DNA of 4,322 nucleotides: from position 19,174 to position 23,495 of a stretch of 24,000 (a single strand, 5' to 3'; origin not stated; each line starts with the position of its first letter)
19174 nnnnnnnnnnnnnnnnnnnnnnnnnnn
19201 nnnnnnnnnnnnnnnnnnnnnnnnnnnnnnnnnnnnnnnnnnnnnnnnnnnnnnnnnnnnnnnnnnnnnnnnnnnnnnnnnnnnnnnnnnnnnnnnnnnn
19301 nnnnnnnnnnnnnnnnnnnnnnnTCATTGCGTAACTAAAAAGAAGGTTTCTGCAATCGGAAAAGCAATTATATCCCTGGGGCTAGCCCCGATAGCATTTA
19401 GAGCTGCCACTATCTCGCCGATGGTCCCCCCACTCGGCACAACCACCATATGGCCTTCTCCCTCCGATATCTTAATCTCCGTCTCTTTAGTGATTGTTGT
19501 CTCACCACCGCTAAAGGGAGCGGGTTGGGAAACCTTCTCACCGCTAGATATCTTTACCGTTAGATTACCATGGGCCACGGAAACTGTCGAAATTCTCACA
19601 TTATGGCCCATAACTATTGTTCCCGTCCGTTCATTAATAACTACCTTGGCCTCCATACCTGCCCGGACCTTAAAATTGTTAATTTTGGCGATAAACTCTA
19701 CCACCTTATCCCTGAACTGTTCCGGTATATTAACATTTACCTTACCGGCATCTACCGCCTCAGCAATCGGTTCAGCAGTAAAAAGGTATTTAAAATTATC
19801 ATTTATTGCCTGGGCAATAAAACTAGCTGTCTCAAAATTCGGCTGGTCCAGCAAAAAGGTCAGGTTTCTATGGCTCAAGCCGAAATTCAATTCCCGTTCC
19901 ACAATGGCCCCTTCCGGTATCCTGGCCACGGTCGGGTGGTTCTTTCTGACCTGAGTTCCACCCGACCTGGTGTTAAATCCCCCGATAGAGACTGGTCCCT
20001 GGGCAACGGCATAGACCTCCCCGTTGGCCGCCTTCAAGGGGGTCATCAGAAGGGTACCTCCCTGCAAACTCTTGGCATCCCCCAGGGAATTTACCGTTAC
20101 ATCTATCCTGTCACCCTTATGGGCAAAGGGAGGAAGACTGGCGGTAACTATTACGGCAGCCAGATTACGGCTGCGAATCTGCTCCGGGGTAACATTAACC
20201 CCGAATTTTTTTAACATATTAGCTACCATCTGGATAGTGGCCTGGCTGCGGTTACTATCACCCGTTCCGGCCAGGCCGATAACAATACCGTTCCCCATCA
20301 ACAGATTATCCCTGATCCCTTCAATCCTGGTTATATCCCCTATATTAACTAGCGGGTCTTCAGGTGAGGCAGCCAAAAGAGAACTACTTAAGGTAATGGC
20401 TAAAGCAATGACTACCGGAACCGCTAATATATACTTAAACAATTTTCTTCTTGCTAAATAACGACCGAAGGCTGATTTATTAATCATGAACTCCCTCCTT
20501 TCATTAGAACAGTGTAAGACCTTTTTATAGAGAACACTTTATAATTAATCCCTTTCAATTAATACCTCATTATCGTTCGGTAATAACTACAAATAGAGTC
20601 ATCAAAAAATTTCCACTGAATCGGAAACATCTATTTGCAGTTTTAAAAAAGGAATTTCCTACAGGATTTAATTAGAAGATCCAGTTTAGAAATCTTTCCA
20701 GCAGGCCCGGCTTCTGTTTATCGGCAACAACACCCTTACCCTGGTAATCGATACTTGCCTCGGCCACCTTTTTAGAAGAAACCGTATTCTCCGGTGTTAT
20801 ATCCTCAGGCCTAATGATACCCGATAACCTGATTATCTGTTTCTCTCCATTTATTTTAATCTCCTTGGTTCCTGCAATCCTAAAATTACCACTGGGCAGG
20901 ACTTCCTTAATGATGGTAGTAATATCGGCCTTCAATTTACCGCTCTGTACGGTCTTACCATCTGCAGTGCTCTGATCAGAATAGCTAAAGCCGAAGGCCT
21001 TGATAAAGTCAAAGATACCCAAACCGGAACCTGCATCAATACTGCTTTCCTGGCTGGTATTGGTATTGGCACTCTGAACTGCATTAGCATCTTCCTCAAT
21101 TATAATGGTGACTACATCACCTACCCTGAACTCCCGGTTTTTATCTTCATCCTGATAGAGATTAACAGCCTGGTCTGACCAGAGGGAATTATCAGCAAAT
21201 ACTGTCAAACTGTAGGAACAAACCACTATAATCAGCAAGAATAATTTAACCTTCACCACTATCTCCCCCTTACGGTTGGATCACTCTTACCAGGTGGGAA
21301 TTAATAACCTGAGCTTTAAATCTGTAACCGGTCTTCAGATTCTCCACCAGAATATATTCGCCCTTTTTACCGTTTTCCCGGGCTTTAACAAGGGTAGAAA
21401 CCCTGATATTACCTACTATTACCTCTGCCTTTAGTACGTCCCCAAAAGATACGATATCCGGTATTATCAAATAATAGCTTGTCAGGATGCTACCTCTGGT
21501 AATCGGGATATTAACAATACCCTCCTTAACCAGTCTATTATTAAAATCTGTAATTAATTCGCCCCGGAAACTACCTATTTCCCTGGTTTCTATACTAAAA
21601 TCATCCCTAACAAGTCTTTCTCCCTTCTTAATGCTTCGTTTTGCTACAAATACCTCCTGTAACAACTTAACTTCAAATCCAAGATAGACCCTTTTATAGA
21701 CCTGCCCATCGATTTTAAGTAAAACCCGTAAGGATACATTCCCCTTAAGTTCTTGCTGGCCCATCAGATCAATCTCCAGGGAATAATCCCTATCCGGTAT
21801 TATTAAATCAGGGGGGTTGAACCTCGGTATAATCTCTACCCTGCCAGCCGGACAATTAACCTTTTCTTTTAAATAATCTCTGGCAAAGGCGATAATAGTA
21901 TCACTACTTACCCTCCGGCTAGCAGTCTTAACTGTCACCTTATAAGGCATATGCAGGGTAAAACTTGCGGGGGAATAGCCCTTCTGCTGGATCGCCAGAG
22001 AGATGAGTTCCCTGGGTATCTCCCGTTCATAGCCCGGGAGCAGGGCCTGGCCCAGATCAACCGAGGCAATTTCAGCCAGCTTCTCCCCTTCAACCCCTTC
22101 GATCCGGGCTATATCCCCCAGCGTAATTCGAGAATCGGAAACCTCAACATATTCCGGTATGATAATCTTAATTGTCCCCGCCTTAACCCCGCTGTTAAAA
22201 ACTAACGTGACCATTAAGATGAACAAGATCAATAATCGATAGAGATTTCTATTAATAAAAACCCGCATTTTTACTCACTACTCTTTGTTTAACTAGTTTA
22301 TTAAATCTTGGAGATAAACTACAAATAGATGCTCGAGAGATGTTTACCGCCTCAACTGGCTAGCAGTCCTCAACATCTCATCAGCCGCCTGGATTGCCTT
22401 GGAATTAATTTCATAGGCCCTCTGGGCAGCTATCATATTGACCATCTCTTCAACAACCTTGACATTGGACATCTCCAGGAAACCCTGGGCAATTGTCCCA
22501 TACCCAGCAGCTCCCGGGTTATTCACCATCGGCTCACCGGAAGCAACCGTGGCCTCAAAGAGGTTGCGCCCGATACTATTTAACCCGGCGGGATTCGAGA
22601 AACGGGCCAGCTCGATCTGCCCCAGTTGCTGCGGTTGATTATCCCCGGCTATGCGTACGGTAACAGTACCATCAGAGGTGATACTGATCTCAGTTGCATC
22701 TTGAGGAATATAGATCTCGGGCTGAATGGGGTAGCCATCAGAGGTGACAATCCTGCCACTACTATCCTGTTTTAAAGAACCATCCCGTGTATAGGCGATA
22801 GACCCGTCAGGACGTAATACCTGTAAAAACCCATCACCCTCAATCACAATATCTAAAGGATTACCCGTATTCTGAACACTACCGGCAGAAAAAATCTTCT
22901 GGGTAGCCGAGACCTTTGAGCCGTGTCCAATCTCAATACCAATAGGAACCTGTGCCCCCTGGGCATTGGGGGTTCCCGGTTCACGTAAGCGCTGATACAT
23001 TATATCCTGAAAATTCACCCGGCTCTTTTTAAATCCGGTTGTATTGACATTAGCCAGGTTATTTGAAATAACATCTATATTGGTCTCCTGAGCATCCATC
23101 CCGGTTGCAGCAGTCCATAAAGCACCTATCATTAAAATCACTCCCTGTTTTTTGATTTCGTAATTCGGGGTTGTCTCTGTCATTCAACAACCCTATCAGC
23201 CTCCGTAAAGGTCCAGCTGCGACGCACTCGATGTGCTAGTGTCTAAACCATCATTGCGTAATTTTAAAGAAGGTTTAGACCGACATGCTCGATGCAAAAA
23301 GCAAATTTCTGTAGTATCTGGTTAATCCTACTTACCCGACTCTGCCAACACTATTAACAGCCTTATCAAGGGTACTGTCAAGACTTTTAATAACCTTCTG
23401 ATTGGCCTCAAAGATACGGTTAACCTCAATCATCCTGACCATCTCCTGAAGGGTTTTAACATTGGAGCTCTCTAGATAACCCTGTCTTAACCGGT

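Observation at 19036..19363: A modular inverted-repeat element family occupies every sizeable gap of the flgF-G-A-H-I-J operon and recurs at csaB/tagA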

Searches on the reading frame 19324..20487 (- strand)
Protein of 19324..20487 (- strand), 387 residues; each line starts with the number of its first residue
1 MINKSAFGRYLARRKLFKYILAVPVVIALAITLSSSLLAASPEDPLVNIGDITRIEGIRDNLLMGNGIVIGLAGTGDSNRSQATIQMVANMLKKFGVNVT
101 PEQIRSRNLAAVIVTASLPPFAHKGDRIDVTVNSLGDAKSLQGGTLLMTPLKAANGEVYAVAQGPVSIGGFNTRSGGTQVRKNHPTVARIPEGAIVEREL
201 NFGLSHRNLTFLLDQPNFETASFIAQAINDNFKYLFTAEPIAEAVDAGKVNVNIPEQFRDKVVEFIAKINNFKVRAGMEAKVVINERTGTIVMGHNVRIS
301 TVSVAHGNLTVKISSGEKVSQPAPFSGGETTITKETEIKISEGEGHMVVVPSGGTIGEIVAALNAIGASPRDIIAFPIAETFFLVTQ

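Call 5: search_protein_families(library=pfam, proteins=[window:19324-20487:-])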
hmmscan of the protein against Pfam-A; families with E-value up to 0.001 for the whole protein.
window:19324-20487:- (387 aa): 1 family
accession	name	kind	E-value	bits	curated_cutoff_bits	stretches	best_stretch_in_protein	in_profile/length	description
PF02119.21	FlgI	-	7.1e-127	423.5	25.3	1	49-375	2-326/343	Flagellar P-ring protein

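Call 17: find_homologous_proteins(query=window:19324-20487:-, max_evalue=1e-30)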
Query window:19324-20487:- (387 aa): 7997 proteins with E <= 1e-30 among 8000 candidates; the best 120 are listed.
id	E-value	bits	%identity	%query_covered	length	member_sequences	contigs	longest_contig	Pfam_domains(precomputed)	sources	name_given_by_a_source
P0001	7.2e-235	796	99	97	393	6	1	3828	PF02119.22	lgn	-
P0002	6.8e-167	573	76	90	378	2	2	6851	PF02119.22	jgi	jgi:flagellar P-ring protein FlgI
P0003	6.8e-163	560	75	90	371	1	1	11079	PF02119.22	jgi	-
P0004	1.4e-162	559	74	88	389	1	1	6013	PF02119.22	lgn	-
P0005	2.4e-160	551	74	87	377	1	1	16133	PF02119.22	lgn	-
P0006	1.2e-157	542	71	89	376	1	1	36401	PF02119.22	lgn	-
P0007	8.4e-156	536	69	93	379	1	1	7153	PF02119.22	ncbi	-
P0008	5.1e-154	531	67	94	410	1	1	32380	PF02119.22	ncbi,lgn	-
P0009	2.5e-148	512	68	88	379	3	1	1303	PF02119.22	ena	-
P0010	5.4e-147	507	66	91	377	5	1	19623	PF02119.22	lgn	-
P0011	3.2e-143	495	65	87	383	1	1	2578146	PF02119.22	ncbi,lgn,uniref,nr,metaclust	ncbi:flagellar basal body P-ring protein FlgI [Halothermothrix orenii]|uniref:Flagellar P-ring prote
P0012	3.4e-142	492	62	93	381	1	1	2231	PF02119.22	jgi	jgi:flagellar P-ring protein FlgI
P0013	9.0e-140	484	61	94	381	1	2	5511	PF02119.22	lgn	-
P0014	2.2e-138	479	62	94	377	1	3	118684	PF02119.22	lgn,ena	-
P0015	2.3e-138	479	64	87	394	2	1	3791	PF02119.22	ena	-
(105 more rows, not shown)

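Call 18: find_encoding_contigs(protein=P0001, flank=10000, max_places=6)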
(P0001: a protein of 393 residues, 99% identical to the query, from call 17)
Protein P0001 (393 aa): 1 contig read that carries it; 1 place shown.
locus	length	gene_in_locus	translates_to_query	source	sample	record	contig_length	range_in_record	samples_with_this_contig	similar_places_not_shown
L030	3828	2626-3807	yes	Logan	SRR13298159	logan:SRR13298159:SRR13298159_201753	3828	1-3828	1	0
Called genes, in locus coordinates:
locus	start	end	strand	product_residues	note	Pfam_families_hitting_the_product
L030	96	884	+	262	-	PF00460:Flg_bb_rod, PF22692:LlgE_F_G_D1, PF06429:Flg_bbr_C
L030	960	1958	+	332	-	PF13144:ChapFlgA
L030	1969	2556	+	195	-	PF02107:FlgH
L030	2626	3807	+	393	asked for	PF02119:FlgI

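Call 26: find_encoding_contigs(protein=P0003, flank=6000, max_places=2)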
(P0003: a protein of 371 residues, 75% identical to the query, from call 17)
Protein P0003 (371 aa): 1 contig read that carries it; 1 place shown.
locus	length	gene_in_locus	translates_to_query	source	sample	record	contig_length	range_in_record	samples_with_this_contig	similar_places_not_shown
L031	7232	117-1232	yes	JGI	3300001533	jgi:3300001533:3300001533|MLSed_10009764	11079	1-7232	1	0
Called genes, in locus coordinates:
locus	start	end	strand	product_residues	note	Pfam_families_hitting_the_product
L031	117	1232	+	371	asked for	PF02119:FlgI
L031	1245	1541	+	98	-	PF10135:Rod-binding (weak)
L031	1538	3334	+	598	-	PF09992:NAGPA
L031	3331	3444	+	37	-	-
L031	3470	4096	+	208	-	PF04542:Sigma70_r2, PF08281:Sigma70_r4_2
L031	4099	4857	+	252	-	PF18912:DZR_2 (weak), PF00156:Pribosyltran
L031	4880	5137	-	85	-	PF05016:ParE_toxin (weak), PF06769:YoeB_toxin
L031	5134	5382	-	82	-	PF02604:PhdYeFM_antitox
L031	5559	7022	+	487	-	PF09820:AAA-ATPase_like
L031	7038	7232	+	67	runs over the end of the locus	PF00313:CSD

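Call 27: find_encoding_contigs(protein=P0005, flank=6000, max_places=2)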
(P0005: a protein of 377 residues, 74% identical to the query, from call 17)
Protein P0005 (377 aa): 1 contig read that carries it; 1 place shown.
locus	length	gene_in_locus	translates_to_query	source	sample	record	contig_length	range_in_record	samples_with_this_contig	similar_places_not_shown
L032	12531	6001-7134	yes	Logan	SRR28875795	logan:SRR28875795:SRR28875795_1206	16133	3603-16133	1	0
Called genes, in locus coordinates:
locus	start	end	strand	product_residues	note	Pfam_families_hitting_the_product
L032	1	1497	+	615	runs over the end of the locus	PF20250:FapA_N, PF03961:FapA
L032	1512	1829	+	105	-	-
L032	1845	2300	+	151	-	PF19610:DUF6115 (weak), PF10975:DUF2802 (faint)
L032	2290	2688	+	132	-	PF02618:YceG (weak)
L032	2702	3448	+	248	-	PF00460:Flg_bb_rod, PF22692:LlgE_F_G_D1, PF06429:Flg_bbr_C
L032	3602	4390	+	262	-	PF00460:Flg_bb_rod, PF22692:LlgE_F_G_D1, PF06429:Flg_bbr_C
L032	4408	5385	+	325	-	PF13144:ChapFlgA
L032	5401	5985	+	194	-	PF02107:FlgH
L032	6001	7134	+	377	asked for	PF02119:FlgI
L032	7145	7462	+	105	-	PF10135:Rod-binding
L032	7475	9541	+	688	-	PF05036:SPOR (weak), PF08486:SpoIID (weak), PF09992:NAGPA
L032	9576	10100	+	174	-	-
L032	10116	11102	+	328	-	PF00294:PfkB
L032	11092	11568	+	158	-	PF01467:CTP_transf_like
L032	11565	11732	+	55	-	-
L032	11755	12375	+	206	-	PF04542:Sigma70_r2, PF08281:Sigma70_r4_2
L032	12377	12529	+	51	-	?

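Call 29: find_encoding_contigs(protein=window:19324-20487:-, flank=10000, max_places=10)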
Protein window:19324-20487:- (387 aa): no gene with exactly this product is on record in the collection.
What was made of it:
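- The window's truncated flgI allele was not found in any independent assembly (call 29). The exact truncated FlgI is not on record in any other assembly (call 29).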

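Call 60: find_encoding_contigs(protein=P0004, flank=6000, max_places=2)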
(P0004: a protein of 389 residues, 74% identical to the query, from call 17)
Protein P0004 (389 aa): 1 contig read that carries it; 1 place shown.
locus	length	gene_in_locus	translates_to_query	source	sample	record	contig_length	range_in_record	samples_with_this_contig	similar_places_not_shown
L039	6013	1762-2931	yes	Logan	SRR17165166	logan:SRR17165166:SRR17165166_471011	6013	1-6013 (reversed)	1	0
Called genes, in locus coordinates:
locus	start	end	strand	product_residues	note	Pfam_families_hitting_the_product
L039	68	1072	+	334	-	PF13144:ChapFlgA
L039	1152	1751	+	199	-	PF02107:FlgH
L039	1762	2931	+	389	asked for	PF02119:FlgI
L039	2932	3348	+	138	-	PF10135:Rod-binding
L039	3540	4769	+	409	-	PF00390:malic, PF03949:Malic_M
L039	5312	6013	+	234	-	?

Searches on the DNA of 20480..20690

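Call 53: search_rna_families(source=window, start=20480, end=20690, threshold=evalue, max_evalue=5)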
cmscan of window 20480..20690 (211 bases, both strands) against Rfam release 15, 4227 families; matches with E-value up to 5: 3.
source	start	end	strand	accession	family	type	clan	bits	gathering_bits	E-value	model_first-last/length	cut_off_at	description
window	20585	20641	-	RF00608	SNORD99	Gene; snRNA; snoRNA; CD-box;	CL00064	18.2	60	0.29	1-74/74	no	Small nucleolar RNA SNORD99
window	20583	20644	+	RF03638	mir-1537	Gene; miRNA;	-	15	63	2.2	1-61/61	no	mir-1537 microRNA precursor family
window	20581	20690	-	RF00424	SCARNA16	Gene; snRNA; snoRNA; scaRNA;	-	12.2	65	1.6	68-187/187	5'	Small Cajal body specific RNA 16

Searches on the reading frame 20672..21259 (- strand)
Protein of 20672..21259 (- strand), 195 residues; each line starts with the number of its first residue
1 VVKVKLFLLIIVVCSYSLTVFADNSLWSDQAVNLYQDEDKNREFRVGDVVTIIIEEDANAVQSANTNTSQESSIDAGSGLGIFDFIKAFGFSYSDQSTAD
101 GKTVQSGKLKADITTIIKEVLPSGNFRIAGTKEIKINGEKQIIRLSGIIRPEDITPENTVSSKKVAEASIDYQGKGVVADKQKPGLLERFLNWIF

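Call 5: search_protein_families(library=pfam, proteins=[window:20672-21259:-])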
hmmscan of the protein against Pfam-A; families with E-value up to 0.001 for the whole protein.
window:20672-21259:- (195 aa): 1 family
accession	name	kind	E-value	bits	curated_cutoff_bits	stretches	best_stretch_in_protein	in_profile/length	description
PF02107.21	FlgH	-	1.4e-52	178.3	27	1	23-194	4-170/172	Flagellar L-ring protein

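Call 11: find_encoding_contigs(protein=window:20672-21259:-, flank=10000, max_places=6)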
Protein window:20672-21259:- (195 aa): 2 contigs read that carry it; 2 places shown.
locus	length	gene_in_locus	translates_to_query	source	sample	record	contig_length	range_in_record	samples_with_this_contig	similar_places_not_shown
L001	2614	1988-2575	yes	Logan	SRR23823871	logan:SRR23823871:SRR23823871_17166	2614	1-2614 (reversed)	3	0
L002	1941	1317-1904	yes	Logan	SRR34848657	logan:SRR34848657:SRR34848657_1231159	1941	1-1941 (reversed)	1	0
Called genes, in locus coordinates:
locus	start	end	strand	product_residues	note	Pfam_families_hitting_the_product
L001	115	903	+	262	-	PF00460:Flg_bb_rod, PF22692:LlgE_F_G_D1, PF06429:Flg_bbr_C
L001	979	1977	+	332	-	PF13144:ChapFlgA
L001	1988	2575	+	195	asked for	PF02107:FlgH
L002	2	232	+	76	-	?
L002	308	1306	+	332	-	PF13144:ChapFlgA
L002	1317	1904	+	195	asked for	PF02107:FlgH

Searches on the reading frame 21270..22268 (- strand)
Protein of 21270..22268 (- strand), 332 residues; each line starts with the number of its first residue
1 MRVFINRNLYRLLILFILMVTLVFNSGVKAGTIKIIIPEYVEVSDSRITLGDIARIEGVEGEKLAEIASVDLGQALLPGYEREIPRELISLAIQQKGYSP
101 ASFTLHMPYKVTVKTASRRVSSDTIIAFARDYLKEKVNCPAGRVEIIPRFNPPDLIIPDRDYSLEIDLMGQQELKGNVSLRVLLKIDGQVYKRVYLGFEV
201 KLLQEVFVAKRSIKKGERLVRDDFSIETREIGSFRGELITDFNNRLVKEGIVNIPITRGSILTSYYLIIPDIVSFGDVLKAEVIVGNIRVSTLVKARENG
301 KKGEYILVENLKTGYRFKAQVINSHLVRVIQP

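Call 5: search_protein_families(library=pfam, proteins=[window:21270-22268:-])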
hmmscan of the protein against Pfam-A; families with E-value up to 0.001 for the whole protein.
window:21270-22268:- (332 aa): 1 family
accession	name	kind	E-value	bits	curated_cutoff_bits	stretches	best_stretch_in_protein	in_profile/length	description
PF13144.11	ChapFlgA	-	5.5e-21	75.3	23.8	1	205-329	2-122/122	Chaperone for flagella basal body P-ring formation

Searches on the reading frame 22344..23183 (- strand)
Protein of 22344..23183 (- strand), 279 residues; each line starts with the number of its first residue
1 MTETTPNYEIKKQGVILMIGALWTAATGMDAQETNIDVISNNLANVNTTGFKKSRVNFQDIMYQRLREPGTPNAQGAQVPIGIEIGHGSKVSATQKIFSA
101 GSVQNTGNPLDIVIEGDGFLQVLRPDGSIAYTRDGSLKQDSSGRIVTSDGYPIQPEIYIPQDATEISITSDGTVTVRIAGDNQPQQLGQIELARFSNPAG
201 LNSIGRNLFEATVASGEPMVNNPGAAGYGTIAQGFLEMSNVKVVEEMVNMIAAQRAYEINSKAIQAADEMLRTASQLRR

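Call 5: search_protein_families(library=pfam, proteins=[window:22344-23183:-])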
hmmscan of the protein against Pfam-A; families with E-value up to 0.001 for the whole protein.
window:22344-23183:- (279 aa): 3 families
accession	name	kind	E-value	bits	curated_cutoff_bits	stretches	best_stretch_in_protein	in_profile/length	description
PF22692.1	LlgE_F_G_D1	-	1.2e-26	93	27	1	114-176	2-64/64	Flagellar hook protein FlgE/F/G D1 domain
PF06429.18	Flg_bbr_C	-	7.6e-24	83.4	23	1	232-277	1-46/46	Flagellar basal body rod FlgEFG protein C-terminal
PF00460.25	Flg_bb_rod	-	7e-11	42.3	20.7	1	24-52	3-31/31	Flagella basal body rod protein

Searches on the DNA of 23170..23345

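Call 52: search_rna_families(source=window, start=23170, end=23345, threshold=evalue, max_evalue=5)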
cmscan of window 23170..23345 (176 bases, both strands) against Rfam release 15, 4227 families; matches with E-value up to 5: 0.
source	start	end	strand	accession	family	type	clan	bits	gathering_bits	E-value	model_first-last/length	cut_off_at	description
